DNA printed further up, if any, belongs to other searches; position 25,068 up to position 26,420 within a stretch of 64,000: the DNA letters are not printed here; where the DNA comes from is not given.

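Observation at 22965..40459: Two paralogous, convergent cassettes: TBDR - Rieske oxygenase - RidA - E1 alpha/beta - lipoyl protein, bracketed by LAL regulators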

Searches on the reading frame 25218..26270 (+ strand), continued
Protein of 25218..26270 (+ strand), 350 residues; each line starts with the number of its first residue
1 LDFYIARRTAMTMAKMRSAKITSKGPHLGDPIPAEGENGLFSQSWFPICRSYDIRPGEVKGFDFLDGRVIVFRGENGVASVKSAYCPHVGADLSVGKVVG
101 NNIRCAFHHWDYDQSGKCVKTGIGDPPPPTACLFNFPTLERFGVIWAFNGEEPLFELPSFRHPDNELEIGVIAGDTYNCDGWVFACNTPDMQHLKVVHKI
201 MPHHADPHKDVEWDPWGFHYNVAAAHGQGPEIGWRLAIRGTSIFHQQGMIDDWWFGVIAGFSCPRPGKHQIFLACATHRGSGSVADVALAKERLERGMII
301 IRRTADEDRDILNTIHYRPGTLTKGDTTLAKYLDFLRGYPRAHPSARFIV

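Call 36: find_encoding_contigs(protein=P0026, flank=10000, max_places=1)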
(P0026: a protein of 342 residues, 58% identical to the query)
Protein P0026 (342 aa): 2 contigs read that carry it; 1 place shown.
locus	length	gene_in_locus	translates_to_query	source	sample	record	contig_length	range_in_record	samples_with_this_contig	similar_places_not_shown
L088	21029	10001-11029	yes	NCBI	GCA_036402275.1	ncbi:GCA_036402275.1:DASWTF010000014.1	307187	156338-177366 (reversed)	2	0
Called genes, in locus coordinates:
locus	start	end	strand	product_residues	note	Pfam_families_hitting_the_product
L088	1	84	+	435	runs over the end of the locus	PF12094:DUF3570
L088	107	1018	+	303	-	PF02424:ApbE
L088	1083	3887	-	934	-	PF00550:PP-binding, PF00501:AMP-binding, PF01553:Acyltransferase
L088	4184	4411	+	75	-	-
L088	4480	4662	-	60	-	-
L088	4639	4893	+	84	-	PF12833:HTH_18, PF00165:HTH_AraC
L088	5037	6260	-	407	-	PF07992:Pyr_redox_2, PF13450:NAD_binding_8 (faint), PF00070:Pyr_redox, PF14759:Reductase_C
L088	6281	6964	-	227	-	PF01965:DJ-1_PfpI, PF17124:ThiJ_like (faint)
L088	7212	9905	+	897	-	PF25873:WHD_MalT, PF17874:TPR_MalT, PF00196:GerE, PF08281:Sigma70_r4_2 (weak)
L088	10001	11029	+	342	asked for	PF00355:Rieske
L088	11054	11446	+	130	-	PF14534:DUF4440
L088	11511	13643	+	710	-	PF07715:Plug, PF00593:TonB_dep_Rec_b-barrel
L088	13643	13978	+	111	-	PF00111:Fer2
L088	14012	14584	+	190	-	PF04199:Cyclase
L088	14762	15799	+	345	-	PF04231:Endonuclease_1, PF27542:ArfC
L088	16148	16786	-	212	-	PF07366:SnoaL, PF12680:SnoaL_2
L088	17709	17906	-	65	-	-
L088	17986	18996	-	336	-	PF14226:DIOX_N, PF03171:2OG-FeII_Oxy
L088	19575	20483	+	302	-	PF00126:HTH_1, PF03466:LysR_substrate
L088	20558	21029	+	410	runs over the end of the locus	PF00083:Sugar_tr, PF07690:MFS_1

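Call 51: predict_structure(alignment_id=A1)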
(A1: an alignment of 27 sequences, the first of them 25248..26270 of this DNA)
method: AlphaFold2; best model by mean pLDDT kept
length: 340 residues; sequences in the alignment: 27
mean_pLDDT: 90.4   pTM: 0.88
mean pLDDT of the five models: 90.4, 90.1, 89.2, 88.1, 87.6
residues with pLDDT >= 90: 243; 70-90: 75; 50-70: 13; < 50: 9
segments of 3 or more residues with pLDDT < 50: 1-3, 5-7
pLDDT, mean of each block of 10 residues (from residue 1): 48 57 94 98 97 98 97 95 97 96 96 91 97 98 97 95 94 90 85 83 94 77 90 93 93 97 96 94 94 86 84 86 95 94
secondary structure, 60 per line:
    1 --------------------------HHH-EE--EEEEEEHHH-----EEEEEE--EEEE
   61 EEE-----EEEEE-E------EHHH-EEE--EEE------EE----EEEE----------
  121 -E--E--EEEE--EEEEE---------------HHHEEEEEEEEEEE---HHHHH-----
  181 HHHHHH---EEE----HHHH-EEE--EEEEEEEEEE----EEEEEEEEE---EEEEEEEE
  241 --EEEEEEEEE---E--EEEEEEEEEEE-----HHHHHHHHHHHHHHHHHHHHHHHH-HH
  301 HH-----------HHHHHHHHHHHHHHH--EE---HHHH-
elements in order: E35-40 E49-54 E57-63 E69-73 E87-89 E92-94 E107-110 E128-131 E134-138 E157-167 H171-175 H181-186 E190-192 H197-200 E202-204 E207-216 E221-229 E233-240 E243-251 E258-268 H274-297 H299-302 H314-328 H336-339

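Call 54: fold_search(model_id=the predicted structure, library=pdb)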
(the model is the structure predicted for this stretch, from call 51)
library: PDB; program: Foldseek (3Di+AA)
matches with E <= 10: 1114; with E <= 0.001: 122
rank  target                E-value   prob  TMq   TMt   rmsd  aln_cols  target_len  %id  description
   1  6wnd_B                8.7e-20  1.00  0.69  0.73   5.2       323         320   18  Structure of the Rieske non-heme iron oxygenase GxtA with dideoxysaxitoxin bound (released 2020-06-17)
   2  6wnd_C                2.6e-19  1.00  0.67  0.70   4.3       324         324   20  Structure of the Rieske non-heme iron oxygenase GxtA with dideoxysaxitoxin bound (released 2020-06-17)
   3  7szf_C                5.1e-19  1.00  0.68  0.70   4.9       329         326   19  Structure of the Rieske Non-heme Iron Oxygenase GxtA with beta-Saxitoxinol Bound (released 2022-01-19)
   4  7szf_B                6.3e-19  1.00  0.69  0.73   4.8       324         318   19  Structure of the Rieske Non-heme Iron Oxygenase GxtA with beta-Saxitoxinol Bound (released 2022-01-19)
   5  6wnc_C                9.9e-19  1.00  0.67  0.70   4.7       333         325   20  Structure of the Rieske non-heme iron oxygenase GxtA (released 2020-06-17)
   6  7sze_C                1.2e-18  1.00  0.68  0.71   4.6       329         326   21  Structure of the Rieske Non-heme Iron Oxygenase GxtA with Saxitoxin Bound (released 2022-01-19)
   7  6wnb_A                1.7e-18  1.00  0.70  0.74   4.4       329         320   18  Structure of the Rieske non-heme iron oxygenase SxtT with dideoxysaxitoxin bound (released 2020-06-17)
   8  6wnc_B                1.8e-18  1.00  0.68  0.72   4.8       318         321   18  Structure of the Rieske non-heme iron oxygenase GxtA (released 2020-06-17)
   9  6wnb_B                2.0e-18  1.00  0.68  0.71   4.2       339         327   19  Structure of the Rieske non-heme iron oxygenase SxtT with dideoxysaxitoxin bound (released 2020-06-17)
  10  7sze_A                2.1e-18  1.00  0.69  0.73   4.8       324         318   19  Structure of the Rieske Non-heme Iron Oxygenase GxtA with Saxitoxin Bound (released 2022-01-19)
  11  7szh_A                2.5e-18  1.00  0.69  0.72   4.9       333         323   20  Structure of the Rieske Non-heme Iron Oxygenase SxtT with beta-saxitoxinol Bound (released 2022-01-19)
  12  6wnd_A                3.1e-18  1.00  0.69  0.75   4.7       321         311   19  Structure of the Rieske non-heme iron oxygenase GxtA with dideoxysaxitoxin bound (released 2020-06-17)
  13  6wn3_A                3.7e-18  1.00  0.67  0.70   5.4       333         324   17  Structure of the Rieske non-heme iron oxygenase SxtT (released 2020-06-17)
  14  7szg_C                3.7e-18  1.00  0.67  0.69   5.1       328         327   20  Structure of the Rieske Non-heme Iron Oxygenase GxtA Pressurized with Xenon (released 2022-01-19)
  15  7sze_B                4.1e-18  1.00  0.68  0.70   5.0       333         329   19  Structure of the Rieske Non-heme Iron Oxygenase GxtA with Saxitoxin Bound (released 2022-01-19)
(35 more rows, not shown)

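Call 62: search_solved_structures(query=L079:11493-12545:+, max_evalue=0.001)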
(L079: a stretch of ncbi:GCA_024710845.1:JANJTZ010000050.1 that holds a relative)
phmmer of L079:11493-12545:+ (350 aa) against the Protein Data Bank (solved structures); distinct sequences matched with E-value up to 0.001: 15.
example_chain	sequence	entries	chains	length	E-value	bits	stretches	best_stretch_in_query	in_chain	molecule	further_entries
4i1d_A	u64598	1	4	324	4.9e-73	249.3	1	31-349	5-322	ABC transporter substrate-binding protein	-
5l9g_A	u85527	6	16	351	3.4e-53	184.1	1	30-340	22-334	periplasmic binding protein | MotA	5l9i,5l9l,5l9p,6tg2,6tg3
3rpw_A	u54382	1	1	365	5e-43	150.7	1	6-335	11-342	ABC transporter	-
9d57_A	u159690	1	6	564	1.2e-39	139.5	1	30-299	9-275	ABC transporter substrate-binding protein, Circular permuted superfolder GFP fusion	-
6dgv_A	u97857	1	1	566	2.8e-38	135.1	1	30-299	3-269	Fluorescent GABA Sensor precursor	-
4eq7_A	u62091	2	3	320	8.6e-36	126.9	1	32-301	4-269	ABC transporter, substrate binding protein (Polyamine)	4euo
6hly_A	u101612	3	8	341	2.8e-31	112.1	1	33-340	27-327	Agropine permease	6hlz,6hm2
5l9s_A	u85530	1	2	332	5.5e-27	97.9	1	129-336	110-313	ABC transporter, substrate binding protein (Mannopine)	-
8jv1_A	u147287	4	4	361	4.5e-22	81.8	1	30-336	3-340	Spermidine/putrescine-binding periplasmic protein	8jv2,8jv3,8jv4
7xjm_A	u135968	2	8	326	3.3e-07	32.9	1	144-297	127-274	Putrescine-binding periplasmic protein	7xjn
4gl0_A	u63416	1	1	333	8.5e-06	28.3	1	27-303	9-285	Lmo0810 protein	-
8y5h_E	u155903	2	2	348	3.7e-05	26.2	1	12-298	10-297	Spermidine/putrescine-binding periplasmic protein | Putrescine-binding periplasmic protein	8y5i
1poy_1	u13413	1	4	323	5.6e-05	25.6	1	145-298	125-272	SPERMIDINE/PUTRESCINE-BINDING PROTEIN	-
1pot_A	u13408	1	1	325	5.7e-05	25.5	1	145-298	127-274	SPERMIDINE/PUTRESCINE-BINDING PROTEIN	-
4edp_A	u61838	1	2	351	0.00011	24.6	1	82-298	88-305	ABC transporter, substrate-binding protein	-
